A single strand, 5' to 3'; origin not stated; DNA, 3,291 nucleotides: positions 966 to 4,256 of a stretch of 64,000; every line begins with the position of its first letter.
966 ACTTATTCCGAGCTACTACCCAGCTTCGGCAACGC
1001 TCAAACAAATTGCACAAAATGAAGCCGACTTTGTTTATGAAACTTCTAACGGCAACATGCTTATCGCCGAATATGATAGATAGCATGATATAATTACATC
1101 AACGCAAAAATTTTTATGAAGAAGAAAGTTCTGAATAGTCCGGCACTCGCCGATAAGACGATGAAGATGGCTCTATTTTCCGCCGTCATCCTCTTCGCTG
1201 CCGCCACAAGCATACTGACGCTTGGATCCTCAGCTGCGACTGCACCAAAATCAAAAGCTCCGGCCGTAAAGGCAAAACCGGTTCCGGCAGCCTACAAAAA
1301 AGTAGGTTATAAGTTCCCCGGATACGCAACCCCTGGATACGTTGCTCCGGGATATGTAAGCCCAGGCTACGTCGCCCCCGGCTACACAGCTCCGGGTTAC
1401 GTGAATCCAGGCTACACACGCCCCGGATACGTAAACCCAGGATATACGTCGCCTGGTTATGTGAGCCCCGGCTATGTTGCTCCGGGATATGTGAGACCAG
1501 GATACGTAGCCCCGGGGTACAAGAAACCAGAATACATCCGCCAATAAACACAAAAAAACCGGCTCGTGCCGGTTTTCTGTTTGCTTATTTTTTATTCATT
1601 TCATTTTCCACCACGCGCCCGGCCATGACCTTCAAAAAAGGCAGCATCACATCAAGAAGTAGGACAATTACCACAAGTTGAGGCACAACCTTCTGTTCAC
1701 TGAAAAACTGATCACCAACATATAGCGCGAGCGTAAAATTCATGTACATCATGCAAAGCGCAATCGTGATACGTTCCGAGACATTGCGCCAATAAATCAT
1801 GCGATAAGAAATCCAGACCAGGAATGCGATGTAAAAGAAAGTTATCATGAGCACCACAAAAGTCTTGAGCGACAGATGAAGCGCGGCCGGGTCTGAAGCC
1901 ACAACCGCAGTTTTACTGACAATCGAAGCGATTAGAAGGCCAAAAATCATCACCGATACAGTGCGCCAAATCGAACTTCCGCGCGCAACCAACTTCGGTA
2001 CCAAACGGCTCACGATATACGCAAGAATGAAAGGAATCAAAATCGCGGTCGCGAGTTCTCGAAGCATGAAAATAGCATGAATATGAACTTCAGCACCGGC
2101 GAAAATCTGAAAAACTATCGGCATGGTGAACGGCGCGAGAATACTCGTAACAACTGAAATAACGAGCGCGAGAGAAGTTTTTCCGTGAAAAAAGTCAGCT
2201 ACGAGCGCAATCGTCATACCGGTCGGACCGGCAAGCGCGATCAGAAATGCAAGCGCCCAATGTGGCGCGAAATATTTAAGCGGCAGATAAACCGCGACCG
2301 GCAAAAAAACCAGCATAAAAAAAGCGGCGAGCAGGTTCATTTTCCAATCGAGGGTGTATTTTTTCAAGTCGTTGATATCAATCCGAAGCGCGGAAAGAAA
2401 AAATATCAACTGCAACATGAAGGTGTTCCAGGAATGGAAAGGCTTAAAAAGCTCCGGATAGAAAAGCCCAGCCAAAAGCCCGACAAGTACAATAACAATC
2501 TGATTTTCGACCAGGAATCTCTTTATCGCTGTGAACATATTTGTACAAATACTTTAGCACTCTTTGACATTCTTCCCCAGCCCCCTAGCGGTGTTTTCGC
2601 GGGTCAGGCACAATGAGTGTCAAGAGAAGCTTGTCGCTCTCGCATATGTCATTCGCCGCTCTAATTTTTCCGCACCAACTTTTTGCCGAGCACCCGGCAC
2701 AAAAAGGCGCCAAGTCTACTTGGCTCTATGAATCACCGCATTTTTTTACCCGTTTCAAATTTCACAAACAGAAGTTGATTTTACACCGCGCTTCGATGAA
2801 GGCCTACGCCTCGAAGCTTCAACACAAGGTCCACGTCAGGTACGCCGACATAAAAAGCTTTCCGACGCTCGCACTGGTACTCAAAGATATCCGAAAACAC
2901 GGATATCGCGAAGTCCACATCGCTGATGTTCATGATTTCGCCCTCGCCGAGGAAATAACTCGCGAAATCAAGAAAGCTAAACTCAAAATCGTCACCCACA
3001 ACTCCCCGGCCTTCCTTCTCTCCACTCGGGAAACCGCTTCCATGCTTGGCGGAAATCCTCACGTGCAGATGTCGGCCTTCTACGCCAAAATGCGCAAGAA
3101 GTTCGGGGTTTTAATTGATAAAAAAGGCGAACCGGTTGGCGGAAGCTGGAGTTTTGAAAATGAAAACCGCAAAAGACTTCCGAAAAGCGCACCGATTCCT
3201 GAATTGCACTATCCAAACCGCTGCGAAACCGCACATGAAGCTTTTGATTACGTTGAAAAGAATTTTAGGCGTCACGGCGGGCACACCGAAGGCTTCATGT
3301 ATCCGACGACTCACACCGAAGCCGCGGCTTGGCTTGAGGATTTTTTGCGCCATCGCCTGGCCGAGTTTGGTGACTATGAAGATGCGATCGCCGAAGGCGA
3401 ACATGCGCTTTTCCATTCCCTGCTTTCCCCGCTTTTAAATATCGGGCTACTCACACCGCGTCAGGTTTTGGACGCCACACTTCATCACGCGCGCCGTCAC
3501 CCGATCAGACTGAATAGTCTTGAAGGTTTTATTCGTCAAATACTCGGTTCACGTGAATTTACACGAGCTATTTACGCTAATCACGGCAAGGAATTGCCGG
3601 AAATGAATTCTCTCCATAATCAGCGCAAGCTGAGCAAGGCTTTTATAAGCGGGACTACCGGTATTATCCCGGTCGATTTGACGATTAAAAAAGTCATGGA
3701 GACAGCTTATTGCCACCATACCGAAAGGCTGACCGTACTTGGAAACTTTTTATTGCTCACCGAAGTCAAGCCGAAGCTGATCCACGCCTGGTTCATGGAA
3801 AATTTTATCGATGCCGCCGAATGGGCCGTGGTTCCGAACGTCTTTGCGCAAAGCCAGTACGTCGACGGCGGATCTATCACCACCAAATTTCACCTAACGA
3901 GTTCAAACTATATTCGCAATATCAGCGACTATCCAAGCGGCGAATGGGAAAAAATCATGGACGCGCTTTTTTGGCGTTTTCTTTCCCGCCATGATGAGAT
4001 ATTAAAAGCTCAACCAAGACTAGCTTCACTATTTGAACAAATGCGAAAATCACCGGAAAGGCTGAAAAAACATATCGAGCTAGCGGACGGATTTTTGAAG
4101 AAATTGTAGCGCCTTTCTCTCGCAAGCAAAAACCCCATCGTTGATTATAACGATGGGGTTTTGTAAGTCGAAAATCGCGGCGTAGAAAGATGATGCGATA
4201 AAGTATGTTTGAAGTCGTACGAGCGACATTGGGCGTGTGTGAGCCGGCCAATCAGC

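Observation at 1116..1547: Secreted protein made almost entirely of PGY(V/T)x pentapeptide repeats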

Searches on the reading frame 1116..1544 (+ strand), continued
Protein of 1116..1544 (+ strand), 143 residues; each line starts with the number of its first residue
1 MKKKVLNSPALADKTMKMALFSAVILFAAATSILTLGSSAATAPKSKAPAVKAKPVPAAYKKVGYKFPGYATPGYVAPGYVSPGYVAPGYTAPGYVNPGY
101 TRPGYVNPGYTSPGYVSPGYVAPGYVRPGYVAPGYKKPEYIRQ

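Call 62: search_protein_families(library=pfam, proteins=[L027:378-2186:-, L058:5470-6645:-, L083:5656-8013:-, L057:8108-9037:-, L059:9086-9577:-, L065:1750-2355:-, L029:309-860:-, L065:6838-7503:-, L065:6512-6838:-, L022:662-1846:+], max_evalue=0.001)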
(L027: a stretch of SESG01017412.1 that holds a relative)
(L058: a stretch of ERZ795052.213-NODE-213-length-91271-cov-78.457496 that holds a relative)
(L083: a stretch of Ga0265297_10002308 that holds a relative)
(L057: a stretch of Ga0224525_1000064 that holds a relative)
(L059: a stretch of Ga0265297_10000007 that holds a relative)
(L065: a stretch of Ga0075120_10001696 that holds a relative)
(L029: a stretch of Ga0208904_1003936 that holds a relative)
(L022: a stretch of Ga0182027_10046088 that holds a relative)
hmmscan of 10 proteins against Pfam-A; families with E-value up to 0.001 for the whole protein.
L027:378-2186:- (602 aa): 1 family
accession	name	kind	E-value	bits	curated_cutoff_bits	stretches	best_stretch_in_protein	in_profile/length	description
PF18949.5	DUF5693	-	4e-05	22.8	29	1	310-472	279-423/609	Family of unknown function (DUF5693)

L058:5470-6645:- (392 aa): 4 families
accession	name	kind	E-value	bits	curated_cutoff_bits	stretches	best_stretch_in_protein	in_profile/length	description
PF13692.12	Glyco_trans_1_4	-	2.5e-15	57.4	27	1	221-359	4-139/142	Glycosyl transferases group 1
PF13439.12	Glyco_transf_4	-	6.9e-15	55.9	28.5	1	16-189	2-152/170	Glycosyltransferase Family 4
PF00534.26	Glycos_transf_1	-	9.8e-14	51.7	26.4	1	211-337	8-132/172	Glycosyl transferases group 1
PF13579.12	Glyco_trans_4_4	-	3.8e-08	34.3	29.7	1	16-181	1-137/158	Glycosyl transferase 4-like domain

L083:5656-8013:- (786 aa): 1 family
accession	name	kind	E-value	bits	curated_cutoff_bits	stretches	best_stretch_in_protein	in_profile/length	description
PF11369.13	DUF3160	-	8.9e-50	170.3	25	1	162-729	13-528/632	Protein of unknown function (DUF3160)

L057:8108-9037:- (310 aa): 1 family
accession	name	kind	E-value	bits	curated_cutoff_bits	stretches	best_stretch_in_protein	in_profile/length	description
PF02618.21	YceG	-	1.1e-64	219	32.4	1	46-307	56-275/275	YceG-like family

L059:9086-9577:- (164 aa): 1 family
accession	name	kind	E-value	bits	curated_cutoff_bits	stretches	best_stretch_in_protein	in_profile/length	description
PF01467.32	CTP_transf_like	-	1.8e-16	61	21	1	30-120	3-91/133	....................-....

L065:1750-2355:- (202 aa): 1 family
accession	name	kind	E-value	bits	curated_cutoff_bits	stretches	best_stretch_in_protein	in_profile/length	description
PF01066.26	CDP-OH_P_transf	-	2.6e-32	112.8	22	1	38-194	2-151/152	CDP-alcohol phosphatidyltransferase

L029:309-860:- (184 aa): 0 families

L065:6838-7503:- (222 aa): 2 families
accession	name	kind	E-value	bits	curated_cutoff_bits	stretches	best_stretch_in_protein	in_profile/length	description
PF00535.33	Glycos_transf_2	-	3.3e-26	92.6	23.3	1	6-162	3-164/168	Glycosyl transferase family 2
PF13704.12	Glyco_tranf_2_4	-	0.00077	20.4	27.5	0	11-86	2-81/98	Glycosyl transferase family 2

L065:6512-6838:- (109 aa): 1 family
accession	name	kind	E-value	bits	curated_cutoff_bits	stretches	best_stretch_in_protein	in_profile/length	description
PF10066.14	DUF2304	-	1.4e-17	64.3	25.5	1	5-109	2-105/106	Uncharacterized conserved protein (DUF2304)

L022:662-1846:+ (395 aa): 7 families
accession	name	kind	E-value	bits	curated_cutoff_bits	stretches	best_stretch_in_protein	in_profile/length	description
PF17871.7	AAA_lid_9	-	3.2e-26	91.7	22.8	1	229-329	1-96/104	AAA lid domain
PF00004.35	AAA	-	8.3e-13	49.4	21.2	1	90-221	2-124/131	ATPase family associated with various cellular activities (AAA)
PF13191.12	AAA_16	-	1.3e-09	39.2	32.6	1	66-113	1-51/167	AAA ATPase domain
PF07728.20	AAA_5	-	8.8e-07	29.5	22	1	90-172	3-80/139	AAA domain (dynein-related subfamily)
PF05621.17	TniB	-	4.2e-05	23.5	22.4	0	139-223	101-182/189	Bacterial TniB protein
PF05496.18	RuvB_N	-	0.00052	20.2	27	0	90-173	37-99/159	Holliday junction DNA helicase RuvB P-loop domain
PF13401.12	AAA_22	-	0.00063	20.5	27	0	85-171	4-97/130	AAA domain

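Call 64: find_homologous_proteins(query=A3, max_evalue=0.001)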
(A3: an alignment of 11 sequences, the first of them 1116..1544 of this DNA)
Query A3 (11 sequences) (143 aa, profile of the alignment): 9 proteins with E <= 0.001 among 8000 candidates.
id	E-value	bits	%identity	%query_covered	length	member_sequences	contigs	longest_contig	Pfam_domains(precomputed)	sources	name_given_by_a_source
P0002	2.3e-28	116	71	31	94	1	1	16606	-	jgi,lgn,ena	-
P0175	2.6e-27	113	41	81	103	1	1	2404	-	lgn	-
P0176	1.2e-17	82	65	16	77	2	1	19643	-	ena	-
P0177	1.8e-14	71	48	20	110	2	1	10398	-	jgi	-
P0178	9.4e-14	69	36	29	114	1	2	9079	-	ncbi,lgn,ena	-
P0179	2.9e-12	64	70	14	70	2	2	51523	-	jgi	jgi:hypothetical protein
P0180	2.0e-11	62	59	29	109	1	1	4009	-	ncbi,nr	ncbi:MAG: hypothetical protein NUV56_02550 [Candidatus Uhrbacteria bacterium]|nr:hypothetical protei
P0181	2.4e-6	45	63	17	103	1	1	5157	-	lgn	-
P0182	2.9e-6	45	69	24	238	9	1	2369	-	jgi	jgi:hypothetical protein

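Call 66: find_encoding_contigs(protein=P0180, flank=4000, max_places=2)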
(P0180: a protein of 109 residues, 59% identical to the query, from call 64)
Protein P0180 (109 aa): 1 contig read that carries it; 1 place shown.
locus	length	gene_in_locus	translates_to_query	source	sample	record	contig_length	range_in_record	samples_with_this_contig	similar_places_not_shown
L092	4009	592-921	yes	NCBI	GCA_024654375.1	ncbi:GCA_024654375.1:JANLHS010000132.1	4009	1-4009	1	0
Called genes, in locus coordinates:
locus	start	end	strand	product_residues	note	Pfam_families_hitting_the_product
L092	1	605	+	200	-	?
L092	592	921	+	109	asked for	-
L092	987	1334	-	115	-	-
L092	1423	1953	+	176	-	-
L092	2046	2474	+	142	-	PF00856:SET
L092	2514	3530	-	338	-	PF13439:Glyco_transf_4, PF20706:GT4-conflict, PF00534:Glycos_transf_1, PF13692:Glyco_trans_1_4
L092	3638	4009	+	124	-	?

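Call 67: find_encoding_contigs(protein=P0179, flank=4000, max_places=2)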
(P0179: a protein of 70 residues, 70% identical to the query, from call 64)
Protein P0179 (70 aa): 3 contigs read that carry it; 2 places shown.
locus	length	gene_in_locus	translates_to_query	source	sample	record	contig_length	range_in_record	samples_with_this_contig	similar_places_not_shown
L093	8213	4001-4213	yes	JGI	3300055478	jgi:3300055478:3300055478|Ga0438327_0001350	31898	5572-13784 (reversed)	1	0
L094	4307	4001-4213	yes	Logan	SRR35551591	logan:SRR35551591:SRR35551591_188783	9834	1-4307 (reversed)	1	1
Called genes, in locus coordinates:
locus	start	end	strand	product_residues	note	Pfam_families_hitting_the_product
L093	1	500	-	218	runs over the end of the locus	PF01725:Ham1p_like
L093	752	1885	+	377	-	PF07728:AAA_5 (faint), PF05621:TniB (faint), PF13191:AAA_16 (weak), PF23569:NBD_SMAX1 (weak), PF13401:AAA_22 (faint), PF00004:AAA, PF17871:AAA_lid_9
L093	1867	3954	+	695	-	-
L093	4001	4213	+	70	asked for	-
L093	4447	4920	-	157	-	-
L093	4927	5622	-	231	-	PF00696:AA_kinase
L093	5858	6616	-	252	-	PF14023:Bestrophin-like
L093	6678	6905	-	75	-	PF02609:Exonuc_VII_S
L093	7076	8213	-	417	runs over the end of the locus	PF13742:tRNA_anti_2, PF01336:tRNA_anti-codon (weak), PF02601:Exonuc_VII_L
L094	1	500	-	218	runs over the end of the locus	PF01725:Ham1p_like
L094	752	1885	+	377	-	PF07728:AAA_5 (faint), PF05621:TniB (faint), PF13191:AAA_16 (weak), PF23569:NBD_SMAX1 (weak), PF13401:AAA_22 (faint), PF00004:AAA, PF17871:AAA_lid_9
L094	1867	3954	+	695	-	-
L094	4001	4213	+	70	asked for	-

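Call 68: find_encoding_contigs(protein=P0181, flank=4000, max_places=2)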
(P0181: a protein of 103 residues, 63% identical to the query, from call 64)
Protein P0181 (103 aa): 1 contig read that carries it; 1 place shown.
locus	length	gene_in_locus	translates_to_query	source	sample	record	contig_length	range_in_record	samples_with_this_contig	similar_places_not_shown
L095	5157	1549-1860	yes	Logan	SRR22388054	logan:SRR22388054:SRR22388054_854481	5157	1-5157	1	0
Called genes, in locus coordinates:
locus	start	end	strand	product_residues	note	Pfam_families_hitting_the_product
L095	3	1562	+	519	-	?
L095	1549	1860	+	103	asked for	-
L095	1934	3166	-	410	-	PF00390:malic, PF00208:ELFV_dehydrog (weak), PF03949:Malic_M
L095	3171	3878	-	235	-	-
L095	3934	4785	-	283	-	PF01370:Epimerase, PF04321:RmlD_sub_bind, PF02719:Polysacc_synt_2 (weak), PF16363:GDP_Man_Dehyd, PF07993:NAD_binding_4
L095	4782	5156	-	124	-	?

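Call 69: find_encoding_contigs(protein=P0178, flank=4000, max_places=2)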
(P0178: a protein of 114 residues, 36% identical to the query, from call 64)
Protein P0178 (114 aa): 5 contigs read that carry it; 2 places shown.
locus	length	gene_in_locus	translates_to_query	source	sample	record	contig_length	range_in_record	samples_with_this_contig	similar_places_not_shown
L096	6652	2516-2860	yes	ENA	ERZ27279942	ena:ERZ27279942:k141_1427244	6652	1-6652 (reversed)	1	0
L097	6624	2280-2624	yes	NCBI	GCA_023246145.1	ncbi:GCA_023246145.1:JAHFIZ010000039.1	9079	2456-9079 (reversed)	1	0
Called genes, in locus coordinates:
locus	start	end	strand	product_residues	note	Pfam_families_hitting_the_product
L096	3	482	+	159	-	?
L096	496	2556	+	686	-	-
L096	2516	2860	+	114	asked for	-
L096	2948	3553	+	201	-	-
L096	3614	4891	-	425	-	PF18073:Zn_ribbon_LapB, PF13481:AAA_25, PF03796:DnaB_C (faint), PF06745:ATPase, PF23442:DUF7125, PF13541:ChlI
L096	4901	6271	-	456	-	PF18895:T4SS_pilin, PF01551:Peptidase_M23 (weak)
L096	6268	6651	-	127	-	?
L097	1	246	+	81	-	?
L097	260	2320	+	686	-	-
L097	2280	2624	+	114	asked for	-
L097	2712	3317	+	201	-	-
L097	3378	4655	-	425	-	PF18073:Zn_ribbon_LapB, PF13481:AAA_25, PF03796:DnaB_C (faint), PF06745:ATPase, PF23442:DUF7125, PF13541:ChlI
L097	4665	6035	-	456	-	PF18895:T4SS_pilin, PF01551:Peptidase_M23 (weak)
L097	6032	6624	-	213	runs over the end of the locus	PF13462:Thioredoxin_4, PF01323:DSBA (weak)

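Call 81: predict_structure(alignment_id=A4)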
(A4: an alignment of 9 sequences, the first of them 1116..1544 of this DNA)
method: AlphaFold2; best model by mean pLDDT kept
length: 143 residues; sequences in the alignment: 9
mean_pLDDT: 51.8   pTM: 0.20
mean pLDDT of the five models: 51.8, 50.1, 47.7, 45.6, 43.2
residues with pLDDT >= 90: 0; 70-90: 6; 50-70: 68; < 50: 69
segments of 3 or more residues with pLDDT < 50: 1-4, 71-75, 77-88, 90-103, 105-113, 115-128, 130-133
pLDDT, mean of each block of 10 residues (from residue 1): 50 62 71 58 58 58 54 46 44 45 45 43 44 49 46
secondary structure, 60 per line:
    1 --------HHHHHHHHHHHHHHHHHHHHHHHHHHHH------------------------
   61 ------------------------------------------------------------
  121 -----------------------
elements in order: H9-36

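Call 86: list_cluster_members(proteins=[window:1116-1544:+, P0153])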
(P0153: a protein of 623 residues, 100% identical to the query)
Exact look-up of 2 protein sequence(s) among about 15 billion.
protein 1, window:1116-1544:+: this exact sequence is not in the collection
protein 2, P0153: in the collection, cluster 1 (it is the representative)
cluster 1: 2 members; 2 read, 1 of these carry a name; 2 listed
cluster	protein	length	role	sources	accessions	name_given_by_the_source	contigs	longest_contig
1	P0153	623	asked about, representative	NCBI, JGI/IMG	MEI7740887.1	MAG: hypothetical protein WCJ29_00100 [bacterium]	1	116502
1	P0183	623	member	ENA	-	-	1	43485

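Call 88: find_encoding_contigs(protein=P0153, flank=8000, max_places=2)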
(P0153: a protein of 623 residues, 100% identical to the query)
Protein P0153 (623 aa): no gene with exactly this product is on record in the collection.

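Call 89: find_encoding_contigs(protein=P0183, flank=8000, max_places=2)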
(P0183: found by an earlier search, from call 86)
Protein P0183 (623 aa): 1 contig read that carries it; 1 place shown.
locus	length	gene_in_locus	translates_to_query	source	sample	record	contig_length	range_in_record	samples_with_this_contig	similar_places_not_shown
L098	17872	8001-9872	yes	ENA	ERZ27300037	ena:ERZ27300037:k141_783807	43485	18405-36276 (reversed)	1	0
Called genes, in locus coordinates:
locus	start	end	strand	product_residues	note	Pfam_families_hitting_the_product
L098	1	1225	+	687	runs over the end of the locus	-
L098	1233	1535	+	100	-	PF01741:MscL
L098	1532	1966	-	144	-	-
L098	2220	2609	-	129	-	PF16320:Ribosomal_L12_N, PF00542:Ribosomal_L12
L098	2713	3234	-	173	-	PF00466:Ribosomal_L10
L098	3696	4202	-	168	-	PF00265:TK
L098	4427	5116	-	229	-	PF00696:AA_kinase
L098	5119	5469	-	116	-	PF04020:Phage_holin_4_2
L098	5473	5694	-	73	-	PF02609:Exonuc_VII_S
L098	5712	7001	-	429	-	PF13742:tRNA_anti_2, PF02601:Exonuc_VII_L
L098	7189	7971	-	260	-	PF13529:Peptidase_C39_2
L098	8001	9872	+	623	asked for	-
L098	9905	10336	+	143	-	-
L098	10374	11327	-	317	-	PF13593:SBF_like, PF01758:SBF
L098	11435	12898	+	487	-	PF04244:DPRP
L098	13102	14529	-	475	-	PF01930:Cas_Cas4 (weak), PF13482:RNase_H_2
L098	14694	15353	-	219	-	PF00160:Pro_isomerase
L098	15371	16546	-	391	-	PF13200:DUF4015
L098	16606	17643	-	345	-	PF00438:S-AdoMet_synt_N, PF02772:S-AdoMet_synt_M, PF02773:S-AdoMet_synt_C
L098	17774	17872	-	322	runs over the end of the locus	PF02674:Colicin_V, PF00188:CAP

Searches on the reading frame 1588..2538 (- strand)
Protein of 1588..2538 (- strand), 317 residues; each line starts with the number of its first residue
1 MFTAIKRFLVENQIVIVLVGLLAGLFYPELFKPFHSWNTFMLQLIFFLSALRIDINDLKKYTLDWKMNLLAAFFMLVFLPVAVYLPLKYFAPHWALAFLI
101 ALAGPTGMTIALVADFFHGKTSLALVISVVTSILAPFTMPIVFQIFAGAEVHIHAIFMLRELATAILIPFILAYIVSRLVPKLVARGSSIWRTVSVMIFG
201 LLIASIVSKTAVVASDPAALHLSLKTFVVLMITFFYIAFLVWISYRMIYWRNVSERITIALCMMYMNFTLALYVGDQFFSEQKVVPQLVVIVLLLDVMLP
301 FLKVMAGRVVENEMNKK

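Call 5: search_protein_families(library=pfam, proteins=[window:1588-2538:-], max_evalue=0.01)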
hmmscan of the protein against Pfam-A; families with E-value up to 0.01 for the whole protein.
window:1588-2538:- (317 aa): 2 families
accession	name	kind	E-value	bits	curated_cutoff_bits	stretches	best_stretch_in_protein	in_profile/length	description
PF13593.11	SBF_like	-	3.4e-16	59.9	25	1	25-295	15-296/313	SBF-like CPA transporter family (DUF4137)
PF01758.21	SBF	-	5.3e-09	36.5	24.3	1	40-211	2-185/191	Sodium Bile acid symporter family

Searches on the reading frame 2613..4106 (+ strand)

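Call 5: search_protein_families(library=pfam, proteins=[window:2613-4106:+], max_evalue=0.01)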
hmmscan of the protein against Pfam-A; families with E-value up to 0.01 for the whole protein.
window:2613-4106:+ (498 aa): 2 families
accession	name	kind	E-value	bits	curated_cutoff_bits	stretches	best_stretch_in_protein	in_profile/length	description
PF04244.19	DPRP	-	1.7e-48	165.8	22.1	1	17-230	2-224/224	Deoxyribodipyrimidine photo-lyase-related protein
PF03441.19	FAD_binding_7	-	0.00021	21.2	27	1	319-403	24-106/203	FAD binding domain of DNA photolyase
